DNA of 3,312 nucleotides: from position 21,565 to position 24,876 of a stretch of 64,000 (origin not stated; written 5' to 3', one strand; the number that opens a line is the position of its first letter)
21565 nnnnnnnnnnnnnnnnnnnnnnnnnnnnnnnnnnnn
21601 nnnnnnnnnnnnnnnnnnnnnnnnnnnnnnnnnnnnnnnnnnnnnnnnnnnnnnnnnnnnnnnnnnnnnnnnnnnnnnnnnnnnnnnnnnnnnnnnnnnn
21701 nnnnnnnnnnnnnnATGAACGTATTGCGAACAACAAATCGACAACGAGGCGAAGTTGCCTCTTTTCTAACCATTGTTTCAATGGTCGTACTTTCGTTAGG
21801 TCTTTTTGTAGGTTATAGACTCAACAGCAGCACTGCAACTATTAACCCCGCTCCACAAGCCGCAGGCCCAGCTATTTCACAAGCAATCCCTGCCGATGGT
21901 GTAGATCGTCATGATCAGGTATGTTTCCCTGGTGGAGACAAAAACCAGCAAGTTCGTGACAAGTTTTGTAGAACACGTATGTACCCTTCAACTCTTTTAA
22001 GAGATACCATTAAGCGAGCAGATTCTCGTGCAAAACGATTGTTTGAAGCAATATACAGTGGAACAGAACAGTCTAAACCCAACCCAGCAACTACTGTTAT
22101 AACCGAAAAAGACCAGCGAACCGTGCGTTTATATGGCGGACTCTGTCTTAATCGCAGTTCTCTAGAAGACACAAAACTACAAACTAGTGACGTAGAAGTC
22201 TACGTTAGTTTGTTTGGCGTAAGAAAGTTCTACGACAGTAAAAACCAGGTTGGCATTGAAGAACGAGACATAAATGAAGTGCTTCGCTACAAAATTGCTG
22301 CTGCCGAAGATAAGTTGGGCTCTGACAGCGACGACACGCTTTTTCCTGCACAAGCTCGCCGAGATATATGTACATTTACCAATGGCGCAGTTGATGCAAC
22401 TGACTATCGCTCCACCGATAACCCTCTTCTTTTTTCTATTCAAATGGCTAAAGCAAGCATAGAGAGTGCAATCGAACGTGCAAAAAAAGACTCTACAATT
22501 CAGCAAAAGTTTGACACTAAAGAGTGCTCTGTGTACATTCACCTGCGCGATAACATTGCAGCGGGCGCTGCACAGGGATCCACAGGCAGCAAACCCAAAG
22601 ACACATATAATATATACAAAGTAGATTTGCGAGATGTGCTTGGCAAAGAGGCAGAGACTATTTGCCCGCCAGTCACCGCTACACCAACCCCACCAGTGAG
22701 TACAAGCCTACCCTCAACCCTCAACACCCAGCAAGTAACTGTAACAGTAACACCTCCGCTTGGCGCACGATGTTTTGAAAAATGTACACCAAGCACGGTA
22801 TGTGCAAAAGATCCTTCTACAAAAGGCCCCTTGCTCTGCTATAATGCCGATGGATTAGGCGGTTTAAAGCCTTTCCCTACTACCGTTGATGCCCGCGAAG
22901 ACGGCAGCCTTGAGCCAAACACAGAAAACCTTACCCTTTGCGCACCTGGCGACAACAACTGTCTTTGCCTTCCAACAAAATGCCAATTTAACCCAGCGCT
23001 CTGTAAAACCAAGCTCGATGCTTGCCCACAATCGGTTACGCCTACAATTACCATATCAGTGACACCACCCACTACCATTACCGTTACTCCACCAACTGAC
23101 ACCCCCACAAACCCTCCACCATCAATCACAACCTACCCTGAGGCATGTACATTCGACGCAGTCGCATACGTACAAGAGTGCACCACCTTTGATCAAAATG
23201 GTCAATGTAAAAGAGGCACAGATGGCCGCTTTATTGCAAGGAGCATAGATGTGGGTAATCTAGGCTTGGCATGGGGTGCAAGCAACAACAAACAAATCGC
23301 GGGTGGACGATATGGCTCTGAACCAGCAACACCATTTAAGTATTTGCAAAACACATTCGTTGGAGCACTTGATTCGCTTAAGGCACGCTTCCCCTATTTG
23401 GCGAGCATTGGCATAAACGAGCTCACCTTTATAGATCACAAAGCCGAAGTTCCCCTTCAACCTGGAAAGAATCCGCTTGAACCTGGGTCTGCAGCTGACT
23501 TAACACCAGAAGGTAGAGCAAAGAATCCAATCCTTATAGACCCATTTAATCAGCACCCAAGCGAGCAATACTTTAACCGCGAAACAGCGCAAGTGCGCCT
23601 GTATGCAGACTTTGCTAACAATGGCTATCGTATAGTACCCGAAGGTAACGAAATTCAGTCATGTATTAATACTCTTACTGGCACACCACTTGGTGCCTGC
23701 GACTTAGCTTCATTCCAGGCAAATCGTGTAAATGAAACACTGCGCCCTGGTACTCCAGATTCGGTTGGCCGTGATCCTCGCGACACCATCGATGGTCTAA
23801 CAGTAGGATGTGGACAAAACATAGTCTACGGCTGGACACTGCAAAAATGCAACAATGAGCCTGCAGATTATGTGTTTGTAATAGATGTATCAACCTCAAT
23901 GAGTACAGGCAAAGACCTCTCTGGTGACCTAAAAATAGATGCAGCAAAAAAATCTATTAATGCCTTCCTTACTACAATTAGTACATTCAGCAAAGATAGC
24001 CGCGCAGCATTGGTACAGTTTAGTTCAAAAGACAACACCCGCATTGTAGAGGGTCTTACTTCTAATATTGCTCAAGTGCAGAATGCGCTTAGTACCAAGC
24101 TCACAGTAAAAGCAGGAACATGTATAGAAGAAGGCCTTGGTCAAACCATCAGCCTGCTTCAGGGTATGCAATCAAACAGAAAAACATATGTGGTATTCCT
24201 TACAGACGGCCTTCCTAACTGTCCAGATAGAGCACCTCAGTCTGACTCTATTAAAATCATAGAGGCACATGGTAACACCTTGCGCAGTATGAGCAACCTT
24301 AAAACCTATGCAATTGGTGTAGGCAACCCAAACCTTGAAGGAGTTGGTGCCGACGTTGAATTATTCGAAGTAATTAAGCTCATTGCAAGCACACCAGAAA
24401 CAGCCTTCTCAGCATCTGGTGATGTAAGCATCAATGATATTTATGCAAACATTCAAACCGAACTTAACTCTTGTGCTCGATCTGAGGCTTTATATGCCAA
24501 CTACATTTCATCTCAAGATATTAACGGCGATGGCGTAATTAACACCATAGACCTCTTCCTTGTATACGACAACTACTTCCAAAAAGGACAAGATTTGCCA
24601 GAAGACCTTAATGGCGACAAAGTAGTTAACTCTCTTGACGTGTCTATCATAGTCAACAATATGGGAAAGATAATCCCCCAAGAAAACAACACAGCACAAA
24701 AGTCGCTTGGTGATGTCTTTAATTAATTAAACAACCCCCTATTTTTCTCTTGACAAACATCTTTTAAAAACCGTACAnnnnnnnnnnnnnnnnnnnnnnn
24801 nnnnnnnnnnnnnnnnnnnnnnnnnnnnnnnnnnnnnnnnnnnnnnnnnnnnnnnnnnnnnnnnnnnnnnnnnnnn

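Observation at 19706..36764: Iterated cohesin/dockerin gene array with vWA and Cys-rich payloads and no carbohydrate-active enzymes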

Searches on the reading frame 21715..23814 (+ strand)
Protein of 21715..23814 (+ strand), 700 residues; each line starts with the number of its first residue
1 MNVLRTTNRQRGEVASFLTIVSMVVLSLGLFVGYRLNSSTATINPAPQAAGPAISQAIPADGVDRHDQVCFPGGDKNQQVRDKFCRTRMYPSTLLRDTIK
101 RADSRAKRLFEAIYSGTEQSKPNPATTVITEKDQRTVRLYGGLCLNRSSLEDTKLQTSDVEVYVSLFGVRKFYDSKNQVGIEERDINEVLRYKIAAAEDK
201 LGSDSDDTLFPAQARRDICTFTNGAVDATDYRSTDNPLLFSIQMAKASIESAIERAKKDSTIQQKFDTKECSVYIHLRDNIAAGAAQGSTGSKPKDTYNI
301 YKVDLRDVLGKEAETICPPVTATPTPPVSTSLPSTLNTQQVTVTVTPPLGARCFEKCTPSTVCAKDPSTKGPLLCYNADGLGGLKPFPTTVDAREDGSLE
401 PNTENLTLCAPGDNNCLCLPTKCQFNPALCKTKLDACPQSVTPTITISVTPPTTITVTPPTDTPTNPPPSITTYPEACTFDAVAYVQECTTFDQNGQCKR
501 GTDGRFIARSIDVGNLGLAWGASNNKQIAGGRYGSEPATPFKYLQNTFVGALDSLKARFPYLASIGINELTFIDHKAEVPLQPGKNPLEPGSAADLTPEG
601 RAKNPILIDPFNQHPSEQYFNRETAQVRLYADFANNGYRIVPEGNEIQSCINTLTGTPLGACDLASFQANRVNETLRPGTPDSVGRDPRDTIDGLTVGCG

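Call 103: search_solved_structures(query=window:21715-23814:+, max_evalue=0.1)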
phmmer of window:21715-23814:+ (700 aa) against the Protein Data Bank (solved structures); distinct sequences matched with E-value up to 0.1: 0.

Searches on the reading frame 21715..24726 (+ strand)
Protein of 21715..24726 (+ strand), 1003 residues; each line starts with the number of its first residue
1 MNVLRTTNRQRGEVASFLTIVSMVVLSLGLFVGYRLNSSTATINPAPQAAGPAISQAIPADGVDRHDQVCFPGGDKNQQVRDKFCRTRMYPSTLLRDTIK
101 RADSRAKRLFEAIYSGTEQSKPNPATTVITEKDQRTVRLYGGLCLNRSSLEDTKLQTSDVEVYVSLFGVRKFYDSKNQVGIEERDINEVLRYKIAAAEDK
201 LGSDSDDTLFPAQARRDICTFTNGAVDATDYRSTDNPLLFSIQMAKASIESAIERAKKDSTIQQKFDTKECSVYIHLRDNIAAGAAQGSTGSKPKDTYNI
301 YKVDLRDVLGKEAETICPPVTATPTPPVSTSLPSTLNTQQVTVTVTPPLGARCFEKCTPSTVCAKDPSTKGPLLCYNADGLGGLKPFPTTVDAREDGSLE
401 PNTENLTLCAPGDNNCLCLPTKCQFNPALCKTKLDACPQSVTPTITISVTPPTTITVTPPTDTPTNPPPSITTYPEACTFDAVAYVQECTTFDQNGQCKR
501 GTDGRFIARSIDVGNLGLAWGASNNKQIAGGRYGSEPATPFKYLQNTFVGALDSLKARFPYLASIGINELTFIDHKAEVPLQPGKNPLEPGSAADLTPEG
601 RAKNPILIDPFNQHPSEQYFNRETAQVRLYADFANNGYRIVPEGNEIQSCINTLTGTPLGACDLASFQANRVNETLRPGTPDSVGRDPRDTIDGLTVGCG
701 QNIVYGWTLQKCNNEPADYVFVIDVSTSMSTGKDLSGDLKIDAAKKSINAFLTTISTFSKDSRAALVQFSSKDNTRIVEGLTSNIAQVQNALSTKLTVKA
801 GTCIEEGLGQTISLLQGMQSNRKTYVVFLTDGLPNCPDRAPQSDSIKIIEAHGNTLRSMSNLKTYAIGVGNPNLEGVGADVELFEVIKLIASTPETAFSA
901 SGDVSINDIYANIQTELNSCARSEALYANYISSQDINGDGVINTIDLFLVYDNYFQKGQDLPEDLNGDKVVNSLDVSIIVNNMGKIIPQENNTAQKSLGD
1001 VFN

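Call 3: search_protein_families(library=pfam, max_evalue=0.1, proteins=[window:21715-24726:+])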
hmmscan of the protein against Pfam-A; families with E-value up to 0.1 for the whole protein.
window:21715-24726:+ (1003 aa): 4 families
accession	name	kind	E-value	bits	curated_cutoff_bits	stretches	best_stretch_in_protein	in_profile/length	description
PF13519.12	VWA_2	-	5.7e-16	59.5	27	1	720-832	2-106/107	von Willebrand factor type A domain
PF00092.34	VWA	-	1.9e-11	44.9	23.8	1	720-900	3-162/174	von Willebrand factor type A domain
PF00404.24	Dockerin_1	-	1.1e-06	29.2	22.9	2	963-992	2-29/57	Dockerin type I domain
PF05762.20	VWA_CoxE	-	0.0025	17.7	26.4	1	712-833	52-160/222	VWA domain containing CoxE-like protein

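Call 14: find_related_loci(query=window:21715-24726:+, collection=genome_contigs, flank=10000)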
Query window:21715-24726:+ (1003 aa) in genome_contigs; peptide patterns used: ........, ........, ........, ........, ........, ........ (x = any residue, [..] = any of these).
30 stretches matched a pattern; 4 encode a relative of the query (tblastn E <= 1e-3); 3 distinct loci.
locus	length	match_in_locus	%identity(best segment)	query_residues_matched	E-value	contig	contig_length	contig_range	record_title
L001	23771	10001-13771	62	1-1003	0e+0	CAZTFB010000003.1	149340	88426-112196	MAG TPA_asm: uncultured Gammaproteobacteria bacterium isolate SRP329715_co1_107 genome assembly, contig: NODE_100_length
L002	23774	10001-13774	61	1-1003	0e+0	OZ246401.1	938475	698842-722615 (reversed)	MAG: uncultured Gammaproteobacteria bacterium isolate SRP278252_co2_763 genome assembly, chromosome: 1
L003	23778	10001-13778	61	1-1003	0e+0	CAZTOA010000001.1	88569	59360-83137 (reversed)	MAG TPA_asm: uncultured Gammaproteobacteria bacterium isolate SRP292972_co2_75 genome assembly, contig: NODE_216_length_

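Call 85: search_protein_families(library=ncbifam, max_evalue=1, proteins=[window:21715-24726:+])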
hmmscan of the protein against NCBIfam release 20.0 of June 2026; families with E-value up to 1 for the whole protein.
window:21715-24726:+ (1003 aa): 4 families
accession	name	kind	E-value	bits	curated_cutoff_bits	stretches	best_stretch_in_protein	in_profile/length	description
TIGR02442.1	Cob-chelat-sub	hypoth_equivalog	1.3e-07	30.4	779.45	1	717-844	473-591/641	putative cobaltochelatase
NF033757.1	gliding_CglB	equivalog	2.9e-05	23.2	200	1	780-843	148-209/402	adventurous gliding motility lipoprotein CglB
TIGR03788.1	marine_srt_targ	equivalog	0.00038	19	551.65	1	715-832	270-379/629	marine proteobacterial sortase target protein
NF047508.1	VWA_BatA_Lepto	exception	0.045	12.8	380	1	715-872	87-231/315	VWA domain-containing protein BatA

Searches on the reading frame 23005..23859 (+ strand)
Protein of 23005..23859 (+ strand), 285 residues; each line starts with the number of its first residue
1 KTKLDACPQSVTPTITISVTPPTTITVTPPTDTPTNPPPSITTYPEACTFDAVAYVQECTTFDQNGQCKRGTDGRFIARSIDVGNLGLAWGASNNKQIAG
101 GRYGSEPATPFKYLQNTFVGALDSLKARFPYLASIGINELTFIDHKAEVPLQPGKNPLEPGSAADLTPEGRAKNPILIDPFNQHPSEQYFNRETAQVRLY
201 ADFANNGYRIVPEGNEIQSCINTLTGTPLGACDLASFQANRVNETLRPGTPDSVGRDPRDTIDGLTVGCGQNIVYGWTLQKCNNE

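Call 45: search_protein_families(library=pfam, max_evalue=1, proteins=[window:23005-23859:+])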
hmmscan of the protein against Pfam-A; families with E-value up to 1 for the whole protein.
seq(285 aa): 1 family
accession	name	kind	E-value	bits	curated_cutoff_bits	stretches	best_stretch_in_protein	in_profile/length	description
PF00642.30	zf-CCCH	-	0.054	13.9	20.5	1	57-71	4-18/27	Zinc finger C-x8-C-x5-C-x3-H type (and similar)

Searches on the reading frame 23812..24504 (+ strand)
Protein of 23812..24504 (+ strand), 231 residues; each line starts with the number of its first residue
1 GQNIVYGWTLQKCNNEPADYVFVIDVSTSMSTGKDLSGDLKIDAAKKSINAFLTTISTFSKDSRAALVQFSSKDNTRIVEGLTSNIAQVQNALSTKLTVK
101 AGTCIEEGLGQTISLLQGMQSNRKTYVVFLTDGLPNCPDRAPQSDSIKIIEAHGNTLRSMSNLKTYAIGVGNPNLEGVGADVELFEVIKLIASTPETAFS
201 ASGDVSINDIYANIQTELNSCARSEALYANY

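Call 94: search_solved_structures(query=window:23812-24504:+, max_evalue=0.01)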
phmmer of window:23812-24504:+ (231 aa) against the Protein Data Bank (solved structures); distinct sequences matched with E-value up to 0.01: 4.
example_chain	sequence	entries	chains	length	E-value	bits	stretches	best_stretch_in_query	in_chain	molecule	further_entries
9no5_A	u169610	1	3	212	0.00019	24.2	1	18-172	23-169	Putative secreted protein, hemolysin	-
6m3y_A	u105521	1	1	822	0.00043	23.1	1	13-144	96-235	Pilus assembly protein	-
6m48_A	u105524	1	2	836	0.00044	23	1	13-144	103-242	SpaC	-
9han_B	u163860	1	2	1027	0.00057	22.6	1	11-135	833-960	Collagen type VI alpha 2 chain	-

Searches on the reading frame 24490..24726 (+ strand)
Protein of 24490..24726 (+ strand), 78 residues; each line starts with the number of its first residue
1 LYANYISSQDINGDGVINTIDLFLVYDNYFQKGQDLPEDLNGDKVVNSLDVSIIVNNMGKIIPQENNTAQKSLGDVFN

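Call 95: search_solved_structures(query=window:24490-24726:+, max_evalue=1, show_alignments=1)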
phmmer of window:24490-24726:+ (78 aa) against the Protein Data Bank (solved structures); distinct sequences matched with E-value up to 1: 16.
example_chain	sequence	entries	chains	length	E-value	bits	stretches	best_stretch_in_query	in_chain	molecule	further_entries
2y3n_B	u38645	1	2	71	1.4e-05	28.6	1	36-63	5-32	CELLULOSOMAL FAMILY-48 PROCESSIVE GLYCOSIDE HYDROLASE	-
5nrk_B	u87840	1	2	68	0.0071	20.1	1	10-54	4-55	DocCel5: Type I dockerin repeat domain from A. cellulolyticus family 5 endoglucanase WP_01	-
5nrm_B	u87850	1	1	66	0.031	18.1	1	10-54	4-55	DocCel5: Type I dockerin repeat domain from A. cellulolyticus family 5 endoglucanase WP_01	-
3ul4_B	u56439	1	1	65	0.042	17.6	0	8-44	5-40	Cellulosome enzyme, dockerin type I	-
4dh2_B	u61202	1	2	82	0.045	17.6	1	9-56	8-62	Dockerin type 1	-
6kg9_A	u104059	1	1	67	0.094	16.5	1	9-56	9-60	And cellulose-binding endoglucanase family 9 CelL ortholog dockerin domain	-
4fl4_A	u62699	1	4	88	0.13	16.1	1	9-62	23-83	Glycoside hydrolase family 9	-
1ohz_B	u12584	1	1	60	0.16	15.8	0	10-31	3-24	ENDO-1,4-BETA-XYLANASE Y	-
2ccl_B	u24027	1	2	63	0.19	15.6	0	9-26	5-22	ENDO-1,4-BETA-XYLANASE Y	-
2b59_B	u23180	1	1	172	0.22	15.3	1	3-36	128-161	Cellulosomal scaffolding protein A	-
6kge_D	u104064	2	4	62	0.26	15.1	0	9-56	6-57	And cellulose-binding endoglucanase family 9 CelL ortholog dockerin domain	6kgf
6kgc_B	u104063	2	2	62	0.27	15.1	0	8-23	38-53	And cellulose-binding endoglucanase family 9 CelL ortholog dockerin domain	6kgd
5g5d_B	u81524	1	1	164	0.4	14.5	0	3-32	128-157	CELLULOSOMAL-SCAFFOLDING PROTEIN A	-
2mte_A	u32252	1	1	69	0.47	14.3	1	10-57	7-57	Cellulose 1,4-beta-cellobiosidase (reducing end) CelS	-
1daq_A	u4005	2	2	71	0.49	14.3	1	10-58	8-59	ENDOGLUCANASE SS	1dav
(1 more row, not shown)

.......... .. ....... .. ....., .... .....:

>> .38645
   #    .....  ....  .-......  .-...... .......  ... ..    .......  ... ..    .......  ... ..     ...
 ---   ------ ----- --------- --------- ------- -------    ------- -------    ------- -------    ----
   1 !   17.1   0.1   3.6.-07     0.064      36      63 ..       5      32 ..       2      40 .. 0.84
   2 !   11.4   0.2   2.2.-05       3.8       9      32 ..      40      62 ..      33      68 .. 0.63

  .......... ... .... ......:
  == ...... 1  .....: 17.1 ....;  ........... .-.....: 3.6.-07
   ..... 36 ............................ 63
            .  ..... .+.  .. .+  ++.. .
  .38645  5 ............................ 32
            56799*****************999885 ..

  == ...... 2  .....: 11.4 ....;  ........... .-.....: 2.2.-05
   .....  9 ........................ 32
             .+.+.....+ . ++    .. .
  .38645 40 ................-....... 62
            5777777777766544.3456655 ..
